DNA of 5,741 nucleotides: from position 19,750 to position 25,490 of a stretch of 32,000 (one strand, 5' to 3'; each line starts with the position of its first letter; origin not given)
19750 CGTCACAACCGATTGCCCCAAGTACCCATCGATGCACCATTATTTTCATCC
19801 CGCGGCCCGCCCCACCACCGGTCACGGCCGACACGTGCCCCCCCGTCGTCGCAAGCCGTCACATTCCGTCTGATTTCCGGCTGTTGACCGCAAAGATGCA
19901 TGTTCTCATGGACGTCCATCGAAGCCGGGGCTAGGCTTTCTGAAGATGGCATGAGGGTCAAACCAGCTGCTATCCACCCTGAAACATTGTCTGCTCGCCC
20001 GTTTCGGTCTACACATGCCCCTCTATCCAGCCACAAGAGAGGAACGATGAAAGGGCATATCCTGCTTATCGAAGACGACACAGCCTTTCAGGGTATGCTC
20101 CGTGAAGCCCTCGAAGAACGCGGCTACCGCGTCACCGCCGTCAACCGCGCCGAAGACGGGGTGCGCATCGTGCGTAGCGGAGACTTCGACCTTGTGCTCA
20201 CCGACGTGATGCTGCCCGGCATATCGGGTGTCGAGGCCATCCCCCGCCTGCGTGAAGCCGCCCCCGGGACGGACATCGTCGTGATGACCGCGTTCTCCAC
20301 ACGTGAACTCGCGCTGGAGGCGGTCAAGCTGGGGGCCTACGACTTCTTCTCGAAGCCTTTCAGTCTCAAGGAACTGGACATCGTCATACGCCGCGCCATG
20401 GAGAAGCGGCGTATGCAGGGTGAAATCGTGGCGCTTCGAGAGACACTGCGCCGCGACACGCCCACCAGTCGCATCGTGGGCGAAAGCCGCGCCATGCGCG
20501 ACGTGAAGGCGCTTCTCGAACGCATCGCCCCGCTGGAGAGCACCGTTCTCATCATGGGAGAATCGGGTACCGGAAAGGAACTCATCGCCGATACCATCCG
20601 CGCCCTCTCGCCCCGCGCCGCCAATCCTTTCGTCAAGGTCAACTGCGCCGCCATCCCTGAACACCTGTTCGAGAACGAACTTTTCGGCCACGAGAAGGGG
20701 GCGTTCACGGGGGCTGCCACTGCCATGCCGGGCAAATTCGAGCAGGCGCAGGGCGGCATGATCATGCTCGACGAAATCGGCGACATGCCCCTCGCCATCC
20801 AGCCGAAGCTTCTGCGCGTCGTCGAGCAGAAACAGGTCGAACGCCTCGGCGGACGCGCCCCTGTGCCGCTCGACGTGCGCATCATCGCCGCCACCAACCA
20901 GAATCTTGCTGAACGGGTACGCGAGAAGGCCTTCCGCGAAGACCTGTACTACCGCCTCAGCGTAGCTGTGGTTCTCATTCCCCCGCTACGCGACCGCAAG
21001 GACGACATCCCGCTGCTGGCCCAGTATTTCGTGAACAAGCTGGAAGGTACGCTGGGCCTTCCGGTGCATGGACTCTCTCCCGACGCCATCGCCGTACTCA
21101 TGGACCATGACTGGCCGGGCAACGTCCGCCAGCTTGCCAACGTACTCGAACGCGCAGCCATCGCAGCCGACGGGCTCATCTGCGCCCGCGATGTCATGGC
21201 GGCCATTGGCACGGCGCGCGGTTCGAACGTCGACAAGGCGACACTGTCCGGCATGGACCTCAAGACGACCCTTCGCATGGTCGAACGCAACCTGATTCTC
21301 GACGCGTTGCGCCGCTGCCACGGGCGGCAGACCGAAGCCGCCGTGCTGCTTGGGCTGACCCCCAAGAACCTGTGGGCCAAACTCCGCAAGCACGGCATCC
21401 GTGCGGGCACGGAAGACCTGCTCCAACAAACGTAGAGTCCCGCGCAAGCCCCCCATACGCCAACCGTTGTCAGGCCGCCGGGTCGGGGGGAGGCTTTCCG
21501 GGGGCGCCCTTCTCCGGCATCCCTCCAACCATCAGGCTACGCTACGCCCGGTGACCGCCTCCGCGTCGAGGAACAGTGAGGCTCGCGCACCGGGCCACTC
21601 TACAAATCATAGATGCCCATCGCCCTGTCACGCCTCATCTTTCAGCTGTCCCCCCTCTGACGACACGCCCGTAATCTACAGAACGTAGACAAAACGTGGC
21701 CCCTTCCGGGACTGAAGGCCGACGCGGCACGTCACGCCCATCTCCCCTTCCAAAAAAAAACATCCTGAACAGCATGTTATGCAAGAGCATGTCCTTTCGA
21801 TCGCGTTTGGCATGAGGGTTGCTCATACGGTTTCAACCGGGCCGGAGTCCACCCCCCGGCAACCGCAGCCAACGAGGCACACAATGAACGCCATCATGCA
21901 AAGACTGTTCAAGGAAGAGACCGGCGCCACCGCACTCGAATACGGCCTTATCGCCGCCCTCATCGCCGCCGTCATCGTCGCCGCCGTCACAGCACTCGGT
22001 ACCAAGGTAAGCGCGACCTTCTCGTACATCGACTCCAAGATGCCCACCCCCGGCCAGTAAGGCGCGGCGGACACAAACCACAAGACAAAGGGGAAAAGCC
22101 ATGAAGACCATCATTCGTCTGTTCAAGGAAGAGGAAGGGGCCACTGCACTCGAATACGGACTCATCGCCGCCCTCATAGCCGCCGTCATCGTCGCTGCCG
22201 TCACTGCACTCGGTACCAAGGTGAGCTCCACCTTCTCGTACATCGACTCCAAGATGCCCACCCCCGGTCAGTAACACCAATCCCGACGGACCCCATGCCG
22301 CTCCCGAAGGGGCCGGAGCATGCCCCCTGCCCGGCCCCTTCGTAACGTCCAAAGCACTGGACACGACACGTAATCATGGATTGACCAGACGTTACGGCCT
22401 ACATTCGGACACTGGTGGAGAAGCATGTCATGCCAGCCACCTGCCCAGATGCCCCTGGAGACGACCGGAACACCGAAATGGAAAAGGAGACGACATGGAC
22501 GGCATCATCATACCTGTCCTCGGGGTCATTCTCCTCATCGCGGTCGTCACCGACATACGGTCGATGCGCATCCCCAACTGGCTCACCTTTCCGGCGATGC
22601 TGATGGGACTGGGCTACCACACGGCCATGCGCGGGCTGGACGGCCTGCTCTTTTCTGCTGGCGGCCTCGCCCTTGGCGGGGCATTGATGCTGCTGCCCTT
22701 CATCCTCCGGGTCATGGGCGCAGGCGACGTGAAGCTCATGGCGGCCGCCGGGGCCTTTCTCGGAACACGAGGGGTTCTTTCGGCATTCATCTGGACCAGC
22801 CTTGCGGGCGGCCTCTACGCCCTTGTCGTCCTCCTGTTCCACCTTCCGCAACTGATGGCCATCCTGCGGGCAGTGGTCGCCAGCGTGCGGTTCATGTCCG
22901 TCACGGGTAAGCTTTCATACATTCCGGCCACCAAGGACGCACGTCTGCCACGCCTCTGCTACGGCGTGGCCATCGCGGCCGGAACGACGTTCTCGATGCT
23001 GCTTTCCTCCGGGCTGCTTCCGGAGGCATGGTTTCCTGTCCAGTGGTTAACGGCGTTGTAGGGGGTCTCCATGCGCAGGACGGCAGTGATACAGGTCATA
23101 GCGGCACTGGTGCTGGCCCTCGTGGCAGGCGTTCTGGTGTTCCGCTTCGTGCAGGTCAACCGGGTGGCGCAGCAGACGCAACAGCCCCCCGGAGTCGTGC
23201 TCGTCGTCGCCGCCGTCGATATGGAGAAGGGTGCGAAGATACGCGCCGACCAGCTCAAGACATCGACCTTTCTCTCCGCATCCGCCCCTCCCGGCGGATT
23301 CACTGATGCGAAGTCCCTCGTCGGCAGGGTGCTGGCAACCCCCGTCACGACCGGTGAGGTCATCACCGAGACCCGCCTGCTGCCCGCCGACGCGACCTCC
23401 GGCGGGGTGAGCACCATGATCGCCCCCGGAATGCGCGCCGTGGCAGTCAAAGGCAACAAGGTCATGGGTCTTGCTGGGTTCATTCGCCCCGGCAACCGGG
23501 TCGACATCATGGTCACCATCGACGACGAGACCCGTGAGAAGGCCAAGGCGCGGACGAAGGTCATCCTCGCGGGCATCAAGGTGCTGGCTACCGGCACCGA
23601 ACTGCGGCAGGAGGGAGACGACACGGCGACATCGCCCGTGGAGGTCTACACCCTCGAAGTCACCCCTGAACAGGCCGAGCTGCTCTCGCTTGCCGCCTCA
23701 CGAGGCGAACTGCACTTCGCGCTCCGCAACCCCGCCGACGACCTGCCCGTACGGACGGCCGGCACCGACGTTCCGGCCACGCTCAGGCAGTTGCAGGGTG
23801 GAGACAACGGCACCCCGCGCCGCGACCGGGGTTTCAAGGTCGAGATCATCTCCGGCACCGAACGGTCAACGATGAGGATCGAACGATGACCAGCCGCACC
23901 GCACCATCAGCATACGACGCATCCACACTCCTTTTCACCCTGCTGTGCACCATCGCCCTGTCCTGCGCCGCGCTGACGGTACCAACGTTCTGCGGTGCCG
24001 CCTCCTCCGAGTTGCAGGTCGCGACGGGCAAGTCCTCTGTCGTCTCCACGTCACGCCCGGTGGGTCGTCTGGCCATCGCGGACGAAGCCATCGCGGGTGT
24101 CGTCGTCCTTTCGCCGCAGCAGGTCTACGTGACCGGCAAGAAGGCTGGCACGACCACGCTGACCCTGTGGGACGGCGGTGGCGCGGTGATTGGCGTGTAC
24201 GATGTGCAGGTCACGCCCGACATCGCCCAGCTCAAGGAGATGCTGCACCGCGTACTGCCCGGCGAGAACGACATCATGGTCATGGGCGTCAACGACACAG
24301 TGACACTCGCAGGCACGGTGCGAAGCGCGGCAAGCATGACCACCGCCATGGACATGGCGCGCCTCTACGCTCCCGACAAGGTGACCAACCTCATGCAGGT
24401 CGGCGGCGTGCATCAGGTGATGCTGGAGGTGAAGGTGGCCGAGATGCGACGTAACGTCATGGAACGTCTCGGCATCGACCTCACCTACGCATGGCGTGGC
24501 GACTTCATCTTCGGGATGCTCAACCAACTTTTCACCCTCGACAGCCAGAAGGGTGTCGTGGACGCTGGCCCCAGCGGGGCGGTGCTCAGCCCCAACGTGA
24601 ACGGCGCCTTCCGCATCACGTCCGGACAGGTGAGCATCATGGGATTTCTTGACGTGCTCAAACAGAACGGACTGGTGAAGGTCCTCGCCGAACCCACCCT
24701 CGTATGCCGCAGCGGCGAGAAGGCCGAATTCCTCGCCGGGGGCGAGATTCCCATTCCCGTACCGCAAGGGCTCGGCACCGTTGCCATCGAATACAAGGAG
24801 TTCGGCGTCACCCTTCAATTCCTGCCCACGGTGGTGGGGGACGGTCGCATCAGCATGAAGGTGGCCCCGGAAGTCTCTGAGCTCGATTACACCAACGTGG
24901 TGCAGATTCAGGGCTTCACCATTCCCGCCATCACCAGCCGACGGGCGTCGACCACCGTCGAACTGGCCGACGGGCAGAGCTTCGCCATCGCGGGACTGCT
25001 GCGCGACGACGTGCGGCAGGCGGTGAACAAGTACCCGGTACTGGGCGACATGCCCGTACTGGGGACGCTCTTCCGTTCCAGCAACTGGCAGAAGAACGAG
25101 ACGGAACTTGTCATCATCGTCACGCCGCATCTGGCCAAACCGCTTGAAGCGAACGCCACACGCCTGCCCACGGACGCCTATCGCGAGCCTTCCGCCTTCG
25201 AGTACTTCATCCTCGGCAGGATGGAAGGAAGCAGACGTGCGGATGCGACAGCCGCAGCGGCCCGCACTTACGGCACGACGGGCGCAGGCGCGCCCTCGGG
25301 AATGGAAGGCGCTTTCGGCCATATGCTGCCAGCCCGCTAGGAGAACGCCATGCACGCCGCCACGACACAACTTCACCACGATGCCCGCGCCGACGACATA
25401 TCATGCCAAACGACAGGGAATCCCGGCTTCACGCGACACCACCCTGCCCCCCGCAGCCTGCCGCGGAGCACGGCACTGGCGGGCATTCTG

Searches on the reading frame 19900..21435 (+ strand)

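Call 55: search_protein_families(library=pfam, proteins=[window:19900-21435:+], max_evalue=0.00001)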
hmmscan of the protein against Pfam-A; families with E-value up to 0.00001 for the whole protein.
window:19900-21435:+ (511 aa): 6 families
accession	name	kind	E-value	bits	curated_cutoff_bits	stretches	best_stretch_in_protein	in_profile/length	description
PF00158.32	Sigma54_activat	-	1.4e-67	227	20.2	1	192-356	1-165/168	Sigma-54 interaction domain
PF00072.30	Response_reg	-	6.1e-27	94.4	30.2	1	54-161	1-108/111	Response regulator receiver domain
PF25601.1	AAA_lid_14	-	1.7e-22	79.4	27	1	364-437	1-75/87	AAA+ ATPase lid domain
PF14532.12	Sigma54_activ_2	-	1.7e-17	64.4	25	1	193-363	1-138/138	Sigma-54 interaction domain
PF02954.25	HTH_8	-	3.3e-14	52.8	22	1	457-498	1-42/42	Bacterial regulatory protein, Fis family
PF07728.20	AAA_5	-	1e-07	32.5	22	1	216-336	2-125/139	AAA domain (dynein-related subfamily)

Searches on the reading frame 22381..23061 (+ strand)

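Call 56: search_protein_families(library=pfam, proteins=[window:22381-23061:+], max_evalue=0.00001)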
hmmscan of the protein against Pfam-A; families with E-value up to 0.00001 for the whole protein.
window:22381-23061:+ (226 aa): 1 family
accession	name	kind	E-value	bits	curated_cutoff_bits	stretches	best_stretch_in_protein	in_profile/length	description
PF01478.23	Peptidase_A24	-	4.4e-19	69.3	26.5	1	46-148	2-104/104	Type IV leader peptidase family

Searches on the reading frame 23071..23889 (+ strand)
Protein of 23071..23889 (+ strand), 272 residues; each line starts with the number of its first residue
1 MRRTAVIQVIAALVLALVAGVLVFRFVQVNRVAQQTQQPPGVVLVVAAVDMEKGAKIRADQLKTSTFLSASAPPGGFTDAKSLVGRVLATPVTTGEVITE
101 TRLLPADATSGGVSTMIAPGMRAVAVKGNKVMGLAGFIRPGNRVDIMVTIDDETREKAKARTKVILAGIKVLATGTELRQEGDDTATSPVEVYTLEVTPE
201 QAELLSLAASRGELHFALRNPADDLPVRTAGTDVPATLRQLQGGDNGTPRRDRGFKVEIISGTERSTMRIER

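Call 56: search_protein_families(library=pfam, proteins=[window:23071-23889:+], max_evalue=0.00001)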
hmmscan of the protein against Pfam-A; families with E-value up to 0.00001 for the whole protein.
window:23071-23889:+ (272 aa): 2 families
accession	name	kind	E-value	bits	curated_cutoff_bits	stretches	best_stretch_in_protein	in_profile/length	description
PF16976.10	RcpC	-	1.2e-32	112.6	28.8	1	112-219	2-114/114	Flp pilus assembly protein RcpC/CpaB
PF08666.17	SAF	-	1.7e-08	35.3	21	1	45-103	4-62/63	SAF domain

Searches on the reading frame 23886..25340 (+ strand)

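Call 56: search_protein_families(library=pfam, proteins=[window:23886-25340:+], max_evalue=0.00001)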
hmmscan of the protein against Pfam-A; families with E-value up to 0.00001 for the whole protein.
window:23886-25340:+ (484 aa): 3 families
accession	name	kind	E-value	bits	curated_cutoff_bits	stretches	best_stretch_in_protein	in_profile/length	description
PF00263.26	Secretin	-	2.8e-45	154.4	27.5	1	258-417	2-168/169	Bacterial type II and III secretion system protein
PF13629.12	T2SS-T3SS_pil_N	-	3.6e-22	78.3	23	1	40-110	2-72/72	Pilus formation protein N terminal region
PF04972.22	BON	-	6.8e-08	33.1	27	1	114-173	3-68/69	BON domain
